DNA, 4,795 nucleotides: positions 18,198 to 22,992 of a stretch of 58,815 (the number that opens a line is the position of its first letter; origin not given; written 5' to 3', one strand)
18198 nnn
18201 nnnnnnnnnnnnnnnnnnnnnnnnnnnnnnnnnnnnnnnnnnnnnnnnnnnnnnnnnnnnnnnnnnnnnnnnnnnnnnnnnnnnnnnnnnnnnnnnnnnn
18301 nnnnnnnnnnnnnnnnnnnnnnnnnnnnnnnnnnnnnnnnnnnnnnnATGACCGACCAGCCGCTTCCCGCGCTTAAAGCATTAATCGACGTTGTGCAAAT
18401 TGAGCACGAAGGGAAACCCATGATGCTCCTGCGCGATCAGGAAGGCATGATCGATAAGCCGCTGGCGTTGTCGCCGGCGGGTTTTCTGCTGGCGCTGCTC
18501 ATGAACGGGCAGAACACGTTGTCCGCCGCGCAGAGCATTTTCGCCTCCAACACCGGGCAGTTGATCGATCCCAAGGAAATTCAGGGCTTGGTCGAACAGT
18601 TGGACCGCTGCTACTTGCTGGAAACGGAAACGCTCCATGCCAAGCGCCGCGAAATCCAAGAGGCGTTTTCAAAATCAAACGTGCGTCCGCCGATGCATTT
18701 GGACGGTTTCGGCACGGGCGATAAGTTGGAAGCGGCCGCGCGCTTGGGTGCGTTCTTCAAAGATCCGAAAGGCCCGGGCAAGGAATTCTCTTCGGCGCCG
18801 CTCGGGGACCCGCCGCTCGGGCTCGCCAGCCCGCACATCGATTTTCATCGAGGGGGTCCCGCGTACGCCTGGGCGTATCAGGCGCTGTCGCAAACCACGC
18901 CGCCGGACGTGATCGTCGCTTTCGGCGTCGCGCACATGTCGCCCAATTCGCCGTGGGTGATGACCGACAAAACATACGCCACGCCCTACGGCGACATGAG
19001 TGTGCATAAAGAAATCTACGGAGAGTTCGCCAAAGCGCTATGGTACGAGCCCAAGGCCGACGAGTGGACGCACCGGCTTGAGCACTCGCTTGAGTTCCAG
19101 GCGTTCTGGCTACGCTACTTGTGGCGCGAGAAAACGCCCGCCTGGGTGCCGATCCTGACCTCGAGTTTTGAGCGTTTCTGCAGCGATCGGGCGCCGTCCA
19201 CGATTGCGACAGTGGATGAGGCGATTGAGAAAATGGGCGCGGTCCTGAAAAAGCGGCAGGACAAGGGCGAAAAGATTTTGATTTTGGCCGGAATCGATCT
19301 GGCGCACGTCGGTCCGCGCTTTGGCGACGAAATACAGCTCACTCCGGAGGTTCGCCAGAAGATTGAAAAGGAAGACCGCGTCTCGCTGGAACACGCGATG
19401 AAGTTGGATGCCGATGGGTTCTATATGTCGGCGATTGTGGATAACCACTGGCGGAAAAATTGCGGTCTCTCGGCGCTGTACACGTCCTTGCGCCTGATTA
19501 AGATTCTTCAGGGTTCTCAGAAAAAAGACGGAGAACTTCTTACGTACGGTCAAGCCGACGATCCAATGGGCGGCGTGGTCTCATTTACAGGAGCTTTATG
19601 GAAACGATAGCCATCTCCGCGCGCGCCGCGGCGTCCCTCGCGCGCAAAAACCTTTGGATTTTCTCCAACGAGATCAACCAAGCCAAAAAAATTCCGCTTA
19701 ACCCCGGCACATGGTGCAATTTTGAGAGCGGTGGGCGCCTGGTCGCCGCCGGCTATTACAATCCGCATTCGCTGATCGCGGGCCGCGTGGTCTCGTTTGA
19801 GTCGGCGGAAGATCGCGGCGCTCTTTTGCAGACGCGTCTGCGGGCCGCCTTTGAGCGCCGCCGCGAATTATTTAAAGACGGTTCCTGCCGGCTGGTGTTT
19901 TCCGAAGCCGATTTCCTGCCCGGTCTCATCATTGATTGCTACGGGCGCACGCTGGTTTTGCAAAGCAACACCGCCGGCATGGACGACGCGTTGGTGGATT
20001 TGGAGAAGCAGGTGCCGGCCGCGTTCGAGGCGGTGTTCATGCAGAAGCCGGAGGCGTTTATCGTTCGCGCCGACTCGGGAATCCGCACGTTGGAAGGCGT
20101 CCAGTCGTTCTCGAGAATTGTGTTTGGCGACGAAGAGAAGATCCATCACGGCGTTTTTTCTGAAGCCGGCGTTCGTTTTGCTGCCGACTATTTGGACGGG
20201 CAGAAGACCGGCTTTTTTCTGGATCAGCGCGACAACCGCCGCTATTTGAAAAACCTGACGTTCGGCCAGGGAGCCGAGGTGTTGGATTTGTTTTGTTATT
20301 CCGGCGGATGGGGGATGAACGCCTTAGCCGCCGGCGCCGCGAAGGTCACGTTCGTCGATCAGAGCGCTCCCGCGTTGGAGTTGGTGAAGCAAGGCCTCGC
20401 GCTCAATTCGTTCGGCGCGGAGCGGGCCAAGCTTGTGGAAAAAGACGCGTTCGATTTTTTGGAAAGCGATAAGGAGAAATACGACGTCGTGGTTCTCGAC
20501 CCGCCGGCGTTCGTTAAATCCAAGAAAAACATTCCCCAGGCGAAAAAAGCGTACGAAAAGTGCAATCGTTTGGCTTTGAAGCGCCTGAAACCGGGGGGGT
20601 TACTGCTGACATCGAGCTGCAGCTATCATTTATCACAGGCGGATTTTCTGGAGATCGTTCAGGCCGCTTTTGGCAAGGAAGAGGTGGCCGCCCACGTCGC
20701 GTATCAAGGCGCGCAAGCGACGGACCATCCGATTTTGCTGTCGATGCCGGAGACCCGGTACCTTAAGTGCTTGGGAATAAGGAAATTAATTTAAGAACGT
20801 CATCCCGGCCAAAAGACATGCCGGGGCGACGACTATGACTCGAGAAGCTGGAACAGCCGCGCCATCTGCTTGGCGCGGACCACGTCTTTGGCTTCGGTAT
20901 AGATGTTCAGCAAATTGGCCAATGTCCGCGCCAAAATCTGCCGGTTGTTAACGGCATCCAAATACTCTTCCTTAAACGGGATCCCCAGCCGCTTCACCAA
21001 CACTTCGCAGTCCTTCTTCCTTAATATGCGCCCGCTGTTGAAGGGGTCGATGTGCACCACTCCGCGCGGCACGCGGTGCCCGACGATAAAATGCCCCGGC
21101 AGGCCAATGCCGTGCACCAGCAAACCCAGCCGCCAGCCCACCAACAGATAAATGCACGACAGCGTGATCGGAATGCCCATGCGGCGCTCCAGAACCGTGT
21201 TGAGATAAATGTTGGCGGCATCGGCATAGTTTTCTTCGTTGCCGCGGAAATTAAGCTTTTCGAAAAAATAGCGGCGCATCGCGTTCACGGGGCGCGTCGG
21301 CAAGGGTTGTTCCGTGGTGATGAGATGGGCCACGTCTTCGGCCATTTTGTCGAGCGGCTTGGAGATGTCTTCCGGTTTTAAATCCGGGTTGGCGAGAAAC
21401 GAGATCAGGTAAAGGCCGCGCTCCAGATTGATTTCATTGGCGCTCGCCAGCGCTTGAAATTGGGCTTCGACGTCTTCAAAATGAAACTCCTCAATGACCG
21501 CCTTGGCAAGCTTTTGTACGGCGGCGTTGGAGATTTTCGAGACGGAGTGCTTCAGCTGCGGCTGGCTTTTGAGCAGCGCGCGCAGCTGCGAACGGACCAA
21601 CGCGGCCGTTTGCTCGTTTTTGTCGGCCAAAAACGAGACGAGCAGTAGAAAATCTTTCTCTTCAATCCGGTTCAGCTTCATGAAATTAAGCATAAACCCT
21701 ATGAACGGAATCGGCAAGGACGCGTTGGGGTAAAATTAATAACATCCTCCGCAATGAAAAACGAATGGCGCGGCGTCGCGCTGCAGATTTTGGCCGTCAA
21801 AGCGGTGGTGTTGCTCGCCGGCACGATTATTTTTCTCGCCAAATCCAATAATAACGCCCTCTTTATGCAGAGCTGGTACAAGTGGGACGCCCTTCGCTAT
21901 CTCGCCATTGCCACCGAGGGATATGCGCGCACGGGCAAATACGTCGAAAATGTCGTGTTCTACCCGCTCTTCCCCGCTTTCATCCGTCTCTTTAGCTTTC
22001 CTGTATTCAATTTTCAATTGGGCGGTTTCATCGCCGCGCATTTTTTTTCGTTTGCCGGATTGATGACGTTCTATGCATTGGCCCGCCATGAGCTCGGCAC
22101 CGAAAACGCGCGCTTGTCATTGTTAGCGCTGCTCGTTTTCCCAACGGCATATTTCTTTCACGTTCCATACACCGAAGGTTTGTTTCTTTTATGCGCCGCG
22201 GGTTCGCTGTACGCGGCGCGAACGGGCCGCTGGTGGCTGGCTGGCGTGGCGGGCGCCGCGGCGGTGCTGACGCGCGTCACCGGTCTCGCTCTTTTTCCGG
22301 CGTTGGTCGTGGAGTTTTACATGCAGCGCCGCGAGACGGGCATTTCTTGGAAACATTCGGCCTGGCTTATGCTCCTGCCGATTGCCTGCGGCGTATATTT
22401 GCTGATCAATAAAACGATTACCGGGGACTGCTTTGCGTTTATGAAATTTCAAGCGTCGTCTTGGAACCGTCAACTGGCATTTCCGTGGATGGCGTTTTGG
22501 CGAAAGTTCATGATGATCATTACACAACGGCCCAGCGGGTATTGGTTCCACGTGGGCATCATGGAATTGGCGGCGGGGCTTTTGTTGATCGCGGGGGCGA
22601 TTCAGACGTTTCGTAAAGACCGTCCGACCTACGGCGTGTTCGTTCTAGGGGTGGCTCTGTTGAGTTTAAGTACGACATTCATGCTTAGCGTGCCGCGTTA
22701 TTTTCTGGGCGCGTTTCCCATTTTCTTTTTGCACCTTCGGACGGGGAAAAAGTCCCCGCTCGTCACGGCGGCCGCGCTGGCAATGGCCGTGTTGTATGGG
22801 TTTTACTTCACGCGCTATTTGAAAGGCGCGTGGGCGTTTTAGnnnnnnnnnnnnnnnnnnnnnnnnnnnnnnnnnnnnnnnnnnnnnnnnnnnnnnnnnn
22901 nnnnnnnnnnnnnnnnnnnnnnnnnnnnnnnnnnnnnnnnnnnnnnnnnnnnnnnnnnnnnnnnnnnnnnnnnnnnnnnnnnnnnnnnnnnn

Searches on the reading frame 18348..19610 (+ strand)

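Call 24: search_protein_families(library=pfam, proteins=[window:18348-19610:+], max_evalue=0.001)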
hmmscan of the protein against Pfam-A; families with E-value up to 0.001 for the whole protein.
window:18348-19610:+ (420 aa): 1 family
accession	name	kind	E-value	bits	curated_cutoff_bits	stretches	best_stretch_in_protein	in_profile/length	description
PF01875.22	Memo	-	3.8e-27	95.6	27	1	129-407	16-256/269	Memo-like protein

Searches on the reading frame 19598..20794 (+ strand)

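Call 24: search_protein_families(library=pfam, proteins=[window:19598-20794:+], max_evalue=0.001)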
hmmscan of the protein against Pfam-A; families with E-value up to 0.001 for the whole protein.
window:19598-20794:+ (398 aa): 8 families
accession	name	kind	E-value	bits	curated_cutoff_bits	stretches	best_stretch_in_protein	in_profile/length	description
PF10672.15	Methyltrans_SAM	-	2.1e-17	63.8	27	1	181-346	82-244/286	S-adenosylmethionine-dependent methyltransferase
PF17785.7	PUA_3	-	1.9e-14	53.6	22.6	1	6-67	3-64/64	PUA-like domain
PF03602.21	Cons_hypoth95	-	7.7e-13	48.9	24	1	223-309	40-127/182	Conserved hypothetical protein 95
PF05175.20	MTS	-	9.4e-10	38.8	23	1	218-363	25-159/170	Methyltransferase small domain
PF13847.12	Methyltransf_31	-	1.4e-09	38.2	27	1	225-355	4-123/145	Methyltransferase domain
PF13649.12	Methyltransf_25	-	1.9e-06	28.9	27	1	228-324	1-91/97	Methyltransferase domain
PF01728.25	FtsJ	-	9.8e-06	26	24.1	1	222-360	19-158/181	FtsJ-like methyltransferase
PF01564.23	Spermine_synth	-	8.3e-05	22.6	22.9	1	249-356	44-148/186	Spermine/spermidine synthase domain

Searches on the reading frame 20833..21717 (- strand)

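Call 24: search_protein_families(library=pfam, proteins=[window:20833-21717:-], max_evalue=0.001)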
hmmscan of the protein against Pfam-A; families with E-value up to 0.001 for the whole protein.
window:20833-21717:- (294 aa): 1 family
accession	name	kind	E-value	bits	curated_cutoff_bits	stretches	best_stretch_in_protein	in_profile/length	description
PF13369.12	Transglut_core2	-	3e-45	153.9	23.5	1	117-266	2-154/155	Transglutaminase-like superfamily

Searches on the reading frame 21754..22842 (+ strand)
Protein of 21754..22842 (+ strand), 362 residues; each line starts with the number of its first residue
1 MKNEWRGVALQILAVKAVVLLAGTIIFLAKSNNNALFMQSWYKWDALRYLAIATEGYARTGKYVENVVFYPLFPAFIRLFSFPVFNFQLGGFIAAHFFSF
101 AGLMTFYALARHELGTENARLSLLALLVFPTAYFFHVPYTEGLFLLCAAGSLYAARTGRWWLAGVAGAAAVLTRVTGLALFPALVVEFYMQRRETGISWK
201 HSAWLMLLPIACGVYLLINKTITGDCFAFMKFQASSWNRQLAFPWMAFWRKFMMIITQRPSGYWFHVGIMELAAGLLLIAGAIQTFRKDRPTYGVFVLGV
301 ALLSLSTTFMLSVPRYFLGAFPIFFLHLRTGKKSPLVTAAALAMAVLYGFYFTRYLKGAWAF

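Call 24: search_protein_families(library=pfam, proteins=[window:21754-22842:+], max_evalue=0.001)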
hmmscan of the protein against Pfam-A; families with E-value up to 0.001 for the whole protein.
window:21754-22842:+ (362 aa): 0 families

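Call 38: search_protein_families(library=ncbifam, proteins=[window:21754-22842:+], max_evalue=0.01)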
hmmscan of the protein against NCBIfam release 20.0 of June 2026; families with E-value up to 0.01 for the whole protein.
window:21754-22842:+ (362 aa): 1 family
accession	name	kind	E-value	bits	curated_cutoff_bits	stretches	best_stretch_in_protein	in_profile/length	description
NF046093.1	AZOBR_p60025_fam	subfamily_domain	8e-08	31.8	150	1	33-207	51-225/232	AZOBR_p60025 family cell surface glycopolymer formation protein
